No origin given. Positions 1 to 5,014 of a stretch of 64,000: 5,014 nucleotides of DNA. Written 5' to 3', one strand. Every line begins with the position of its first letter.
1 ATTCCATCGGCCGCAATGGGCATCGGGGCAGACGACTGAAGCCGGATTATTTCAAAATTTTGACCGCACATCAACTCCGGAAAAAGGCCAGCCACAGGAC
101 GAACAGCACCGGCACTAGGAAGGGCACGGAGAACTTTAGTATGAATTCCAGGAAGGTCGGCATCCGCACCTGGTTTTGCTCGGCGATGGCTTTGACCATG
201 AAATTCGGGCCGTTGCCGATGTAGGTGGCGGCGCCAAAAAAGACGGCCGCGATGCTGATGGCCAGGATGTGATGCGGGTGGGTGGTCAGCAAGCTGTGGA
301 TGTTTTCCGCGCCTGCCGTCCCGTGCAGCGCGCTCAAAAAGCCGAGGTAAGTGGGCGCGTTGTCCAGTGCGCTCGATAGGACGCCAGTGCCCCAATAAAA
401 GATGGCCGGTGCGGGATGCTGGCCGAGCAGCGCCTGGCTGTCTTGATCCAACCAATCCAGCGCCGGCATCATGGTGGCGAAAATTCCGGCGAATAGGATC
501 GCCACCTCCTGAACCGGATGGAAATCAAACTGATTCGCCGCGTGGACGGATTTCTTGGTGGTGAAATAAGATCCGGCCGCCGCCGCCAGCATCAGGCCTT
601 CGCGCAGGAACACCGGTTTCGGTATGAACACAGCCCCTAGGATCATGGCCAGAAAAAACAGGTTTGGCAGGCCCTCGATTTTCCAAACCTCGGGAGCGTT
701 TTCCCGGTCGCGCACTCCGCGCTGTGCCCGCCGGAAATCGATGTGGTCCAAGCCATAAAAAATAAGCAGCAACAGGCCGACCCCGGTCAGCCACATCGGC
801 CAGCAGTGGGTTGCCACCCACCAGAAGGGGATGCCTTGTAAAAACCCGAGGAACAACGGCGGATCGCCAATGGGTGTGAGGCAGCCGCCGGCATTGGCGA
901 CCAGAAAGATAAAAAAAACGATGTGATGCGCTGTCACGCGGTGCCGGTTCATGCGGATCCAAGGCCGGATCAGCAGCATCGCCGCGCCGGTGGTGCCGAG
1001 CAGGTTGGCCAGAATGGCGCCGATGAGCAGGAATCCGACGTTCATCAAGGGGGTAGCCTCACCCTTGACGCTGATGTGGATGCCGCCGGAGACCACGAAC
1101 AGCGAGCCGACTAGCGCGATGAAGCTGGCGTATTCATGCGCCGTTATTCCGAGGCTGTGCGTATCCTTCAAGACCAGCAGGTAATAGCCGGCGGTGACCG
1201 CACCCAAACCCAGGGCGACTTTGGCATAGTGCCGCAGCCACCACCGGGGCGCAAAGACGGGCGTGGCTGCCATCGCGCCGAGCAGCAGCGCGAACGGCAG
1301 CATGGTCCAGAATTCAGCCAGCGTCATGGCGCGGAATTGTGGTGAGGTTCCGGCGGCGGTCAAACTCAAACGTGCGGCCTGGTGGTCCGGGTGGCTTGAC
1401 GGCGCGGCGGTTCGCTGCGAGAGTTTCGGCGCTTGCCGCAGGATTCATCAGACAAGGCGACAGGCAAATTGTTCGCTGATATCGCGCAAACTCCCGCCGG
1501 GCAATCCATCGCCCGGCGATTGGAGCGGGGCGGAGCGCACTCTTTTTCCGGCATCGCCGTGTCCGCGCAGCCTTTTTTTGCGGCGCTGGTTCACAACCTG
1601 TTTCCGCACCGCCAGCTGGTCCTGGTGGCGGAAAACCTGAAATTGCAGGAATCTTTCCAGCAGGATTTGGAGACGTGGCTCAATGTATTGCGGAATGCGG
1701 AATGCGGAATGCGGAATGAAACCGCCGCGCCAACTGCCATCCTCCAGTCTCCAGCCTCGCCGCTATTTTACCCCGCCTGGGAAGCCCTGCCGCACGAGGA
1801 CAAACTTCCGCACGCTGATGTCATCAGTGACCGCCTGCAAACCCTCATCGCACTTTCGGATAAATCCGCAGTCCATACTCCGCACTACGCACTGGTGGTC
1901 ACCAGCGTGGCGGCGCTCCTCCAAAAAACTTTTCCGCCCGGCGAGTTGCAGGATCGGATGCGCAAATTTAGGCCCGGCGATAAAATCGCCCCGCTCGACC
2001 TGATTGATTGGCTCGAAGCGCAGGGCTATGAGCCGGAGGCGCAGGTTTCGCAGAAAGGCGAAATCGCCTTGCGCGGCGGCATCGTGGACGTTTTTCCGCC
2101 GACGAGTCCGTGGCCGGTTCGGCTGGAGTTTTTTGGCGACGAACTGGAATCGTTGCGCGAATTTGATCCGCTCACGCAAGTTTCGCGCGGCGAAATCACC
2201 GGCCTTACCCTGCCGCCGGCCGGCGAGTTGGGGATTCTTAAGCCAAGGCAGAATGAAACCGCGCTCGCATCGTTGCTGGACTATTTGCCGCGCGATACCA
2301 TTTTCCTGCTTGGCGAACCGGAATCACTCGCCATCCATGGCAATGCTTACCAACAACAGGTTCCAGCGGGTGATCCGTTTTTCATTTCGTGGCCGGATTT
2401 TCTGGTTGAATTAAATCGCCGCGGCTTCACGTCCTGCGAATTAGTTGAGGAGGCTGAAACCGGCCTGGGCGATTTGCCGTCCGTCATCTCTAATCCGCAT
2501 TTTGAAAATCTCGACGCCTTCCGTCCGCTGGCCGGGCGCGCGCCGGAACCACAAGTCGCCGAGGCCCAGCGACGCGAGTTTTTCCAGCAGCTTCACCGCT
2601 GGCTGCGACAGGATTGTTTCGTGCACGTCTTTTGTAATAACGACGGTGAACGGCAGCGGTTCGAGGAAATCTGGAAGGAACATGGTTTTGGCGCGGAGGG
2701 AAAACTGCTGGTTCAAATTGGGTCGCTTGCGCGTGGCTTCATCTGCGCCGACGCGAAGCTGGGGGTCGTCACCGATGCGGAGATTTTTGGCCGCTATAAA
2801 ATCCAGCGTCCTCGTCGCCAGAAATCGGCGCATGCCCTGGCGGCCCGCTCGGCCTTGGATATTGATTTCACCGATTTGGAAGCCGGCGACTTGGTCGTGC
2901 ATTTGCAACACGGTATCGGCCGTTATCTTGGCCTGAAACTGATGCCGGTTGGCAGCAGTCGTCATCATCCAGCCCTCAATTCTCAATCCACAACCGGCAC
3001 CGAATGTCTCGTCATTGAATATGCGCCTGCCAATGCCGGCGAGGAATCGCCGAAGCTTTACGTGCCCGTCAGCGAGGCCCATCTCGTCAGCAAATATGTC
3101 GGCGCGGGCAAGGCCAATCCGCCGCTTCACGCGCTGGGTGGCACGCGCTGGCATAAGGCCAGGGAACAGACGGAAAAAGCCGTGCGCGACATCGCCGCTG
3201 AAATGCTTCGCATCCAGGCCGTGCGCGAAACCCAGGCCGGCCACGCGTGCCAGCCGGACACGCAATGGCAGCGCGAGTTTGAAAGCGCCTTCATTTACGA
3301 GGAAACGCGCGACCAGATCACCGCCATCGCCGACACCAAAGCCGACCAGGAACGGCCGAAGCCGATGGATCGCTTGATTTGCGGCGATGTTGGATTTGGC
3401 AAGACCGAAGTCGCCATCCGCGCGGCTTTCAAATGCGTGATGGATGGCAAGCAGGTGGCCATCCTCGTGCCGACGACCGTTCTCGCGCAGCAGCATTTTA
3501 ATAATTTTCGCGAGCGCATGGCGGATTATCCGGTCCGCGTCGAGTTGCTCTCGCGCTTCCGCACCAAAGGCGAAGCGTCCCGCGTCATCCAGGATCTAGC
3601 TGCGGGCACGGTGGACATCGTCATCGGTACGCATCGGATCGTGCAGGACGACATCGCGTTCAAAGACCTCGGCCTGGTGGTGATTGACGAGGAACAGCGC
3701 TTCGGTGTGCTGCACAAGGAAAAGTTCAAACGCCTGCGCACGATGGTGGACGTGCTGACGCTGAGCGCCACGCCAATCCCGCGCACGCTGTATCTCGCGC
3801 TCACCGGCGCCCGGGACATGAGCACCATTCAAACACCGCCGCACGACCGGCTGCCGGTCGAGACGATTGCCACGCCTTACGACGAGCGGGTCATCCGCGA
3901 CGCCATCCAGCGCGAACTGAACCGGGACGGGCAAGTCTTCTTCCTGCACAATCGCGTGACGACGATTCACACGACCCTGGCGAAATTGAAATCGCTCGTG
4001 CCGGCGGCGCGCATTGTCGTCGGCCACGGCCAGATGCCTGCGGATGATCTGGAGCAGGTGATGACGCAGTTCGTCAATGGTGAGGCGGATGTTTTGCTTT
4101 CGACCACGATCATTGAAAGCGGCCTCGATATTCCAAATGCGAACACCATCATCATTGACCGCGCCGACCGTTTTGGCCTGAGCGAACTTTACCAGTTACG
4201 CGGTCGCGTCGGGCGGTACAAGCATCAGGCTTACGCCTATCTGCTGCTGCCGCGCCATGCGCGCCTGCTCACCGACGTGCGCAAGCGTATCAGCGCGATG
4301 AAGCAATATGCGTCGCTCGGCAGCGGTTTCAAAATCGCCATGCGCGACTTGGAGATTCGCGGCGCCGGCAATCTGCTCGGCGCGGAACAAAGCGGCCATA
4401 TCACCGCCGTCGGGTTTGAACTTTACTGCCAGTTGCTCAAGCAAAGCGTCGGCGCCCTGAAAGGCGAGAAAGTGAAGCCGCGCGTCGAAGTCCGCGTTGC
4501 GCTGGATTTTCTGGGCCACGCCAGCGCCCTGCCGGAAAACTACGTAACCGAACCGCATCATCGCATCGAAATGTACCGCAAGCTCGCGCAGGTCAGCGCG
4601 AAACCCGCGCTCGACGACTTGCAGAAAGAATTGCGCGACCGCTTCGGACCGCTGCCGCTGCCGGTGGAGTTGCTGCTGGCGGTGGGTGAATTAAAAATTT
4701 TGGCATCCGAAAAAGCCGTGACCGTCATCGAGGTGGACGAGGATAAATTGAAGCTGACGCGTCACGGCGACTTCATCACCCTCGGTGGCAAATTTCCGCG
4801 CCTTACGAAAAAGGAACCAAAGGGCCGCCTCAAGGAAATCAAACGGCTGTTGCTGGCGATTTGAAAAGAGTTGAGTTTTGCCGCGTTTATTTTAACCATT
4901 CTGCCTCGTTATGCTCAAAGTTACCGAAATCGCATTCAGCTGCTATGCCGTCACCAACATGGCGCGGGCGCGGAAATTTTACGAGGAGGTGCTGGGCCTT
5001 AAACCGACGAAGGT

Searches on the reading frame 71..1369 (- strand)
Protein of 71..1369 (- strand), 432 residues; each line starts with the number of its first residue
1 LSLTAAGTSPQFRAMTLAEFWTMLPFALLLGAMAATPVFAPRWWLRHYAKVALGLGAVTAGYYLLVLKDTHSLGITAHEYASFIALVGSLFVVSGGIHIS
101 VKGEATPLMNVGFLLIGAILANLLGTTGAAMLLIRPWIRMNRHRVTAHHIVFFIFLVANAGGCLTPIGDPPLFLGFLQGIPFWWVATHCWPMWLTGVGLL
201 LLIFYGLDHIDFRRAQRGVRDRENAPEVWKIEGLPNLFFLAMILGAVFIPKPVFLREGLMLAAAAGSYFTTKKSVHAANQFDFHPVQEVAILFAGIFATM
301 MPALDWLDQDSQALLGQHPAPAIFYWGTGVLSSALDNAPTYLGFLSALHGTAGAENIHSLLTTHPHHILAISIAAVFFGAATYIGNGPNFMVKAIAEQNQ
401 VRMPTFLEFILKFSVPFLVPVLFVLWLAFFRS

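Call 19: search_protein_families(library=pfam, proteins=[window:71-1369:-], max_evalue=0.001)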
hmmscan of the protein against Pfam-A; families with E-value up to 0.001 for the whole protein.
window:71-1369:- (432 aa): 2 families
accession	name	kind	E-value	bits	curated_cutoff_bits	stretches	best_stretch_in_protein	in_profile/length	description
PF16980.11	CitMHS_2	-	2.9e-135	451.9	25.7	1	19-430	5-448/448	Putative citrate transport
PF03600.22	CitMHS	-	6.2e-13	49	31.9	1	105-358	76-327/336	Citrate transporter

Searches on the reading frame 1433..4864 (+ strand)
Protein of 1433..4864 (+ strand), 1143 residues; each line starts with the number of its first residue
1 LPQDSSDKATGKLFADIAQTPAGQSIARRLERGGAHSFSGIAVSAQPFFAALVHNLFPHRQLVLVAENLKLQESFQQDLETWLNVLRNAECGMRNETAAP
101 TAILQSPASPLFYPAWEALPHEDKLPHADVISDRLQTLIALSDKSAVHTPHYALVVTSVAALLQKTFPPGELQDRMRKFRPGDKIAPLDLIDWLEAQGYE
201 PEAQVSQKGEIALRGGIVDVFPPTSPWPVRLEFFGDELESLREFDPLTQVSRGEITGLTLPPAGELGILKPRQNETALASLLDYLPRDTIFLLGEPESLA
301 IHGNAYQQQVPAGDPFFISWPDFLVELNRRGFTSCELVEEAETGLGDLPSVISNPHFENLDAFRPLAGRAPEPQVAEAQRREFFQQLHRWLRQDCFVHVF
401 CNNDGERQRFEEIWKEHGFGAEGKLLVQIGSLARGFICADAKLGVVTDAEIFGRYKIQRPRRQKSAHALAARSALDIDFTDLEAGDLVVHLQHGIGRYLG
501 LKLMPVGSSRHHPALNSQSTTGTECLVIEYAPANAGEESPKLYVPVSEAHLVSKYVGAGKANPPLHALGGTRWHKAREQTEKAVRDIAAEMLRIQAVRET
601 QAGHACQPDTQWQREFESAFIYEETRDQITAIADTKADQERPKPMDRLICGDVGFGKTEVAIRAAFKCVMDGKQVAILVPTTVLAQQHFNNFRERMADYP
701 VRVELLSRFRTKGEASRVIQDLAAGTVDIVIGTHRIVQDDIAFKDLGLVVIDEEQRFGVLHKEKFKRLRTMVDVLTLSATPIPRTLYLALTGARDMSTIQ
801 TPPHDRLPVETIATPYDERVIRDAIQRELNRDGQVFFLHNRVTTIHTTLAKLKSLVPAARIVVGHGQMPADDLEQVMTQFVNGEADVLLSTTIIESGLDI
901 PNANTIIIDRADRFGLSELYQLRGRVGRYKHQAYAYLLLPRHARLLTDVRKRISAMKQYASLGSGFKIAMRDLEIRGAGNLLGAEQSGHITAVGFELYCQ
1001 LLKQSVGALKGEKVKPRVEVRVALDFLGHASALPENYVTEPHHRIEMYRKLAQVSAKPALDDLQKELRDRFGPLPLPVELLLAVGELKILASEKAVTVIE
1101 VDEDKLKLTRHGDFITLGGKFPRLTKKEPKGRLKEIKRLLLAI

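Call 19: search_protein_families(library=pfam, proteins=[window:1433-4864:+], max_evalue=0.001)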
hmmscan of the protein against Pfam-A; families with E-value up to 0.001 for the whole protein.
window:1433-4864:+ (1143 aa): 7 families
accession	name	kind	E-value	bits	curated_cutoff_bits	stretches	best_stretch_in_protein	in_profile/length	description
PF00270.35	DEAD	-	2.9e-25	89.4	26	1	627-785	3-163/167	DEAD/DEAH box helicase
PF00271.37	Helicase_C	-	8e-21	74.8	23.5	1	824-929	5-109/110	Helicase conserved C-terminal domain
PF03461.20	TRCF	-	1.9e-20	73.4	25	1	1032-1109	6-83/95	TRCF domain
PF17757.6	UvrB_inter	-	9.4e-19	67.8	22.9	1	179-264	3-89/91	UvrB interaction domain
PF02559.22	CarD_TRCF_RID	-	2e-12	47.5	23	1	482-556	1-57/57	CarD-like/TRCF RID domain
PF04851.21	ResIII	-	1.5e-06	28.7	22.5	1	626-781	6-162/164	Type III restriction enzyme, res subunit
PF22590.2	Cas3-like_C_2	-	0.00011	22.9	27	1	833-930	3-105/106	CRISPR-associated nuclease/helicase Cas3, C-terminal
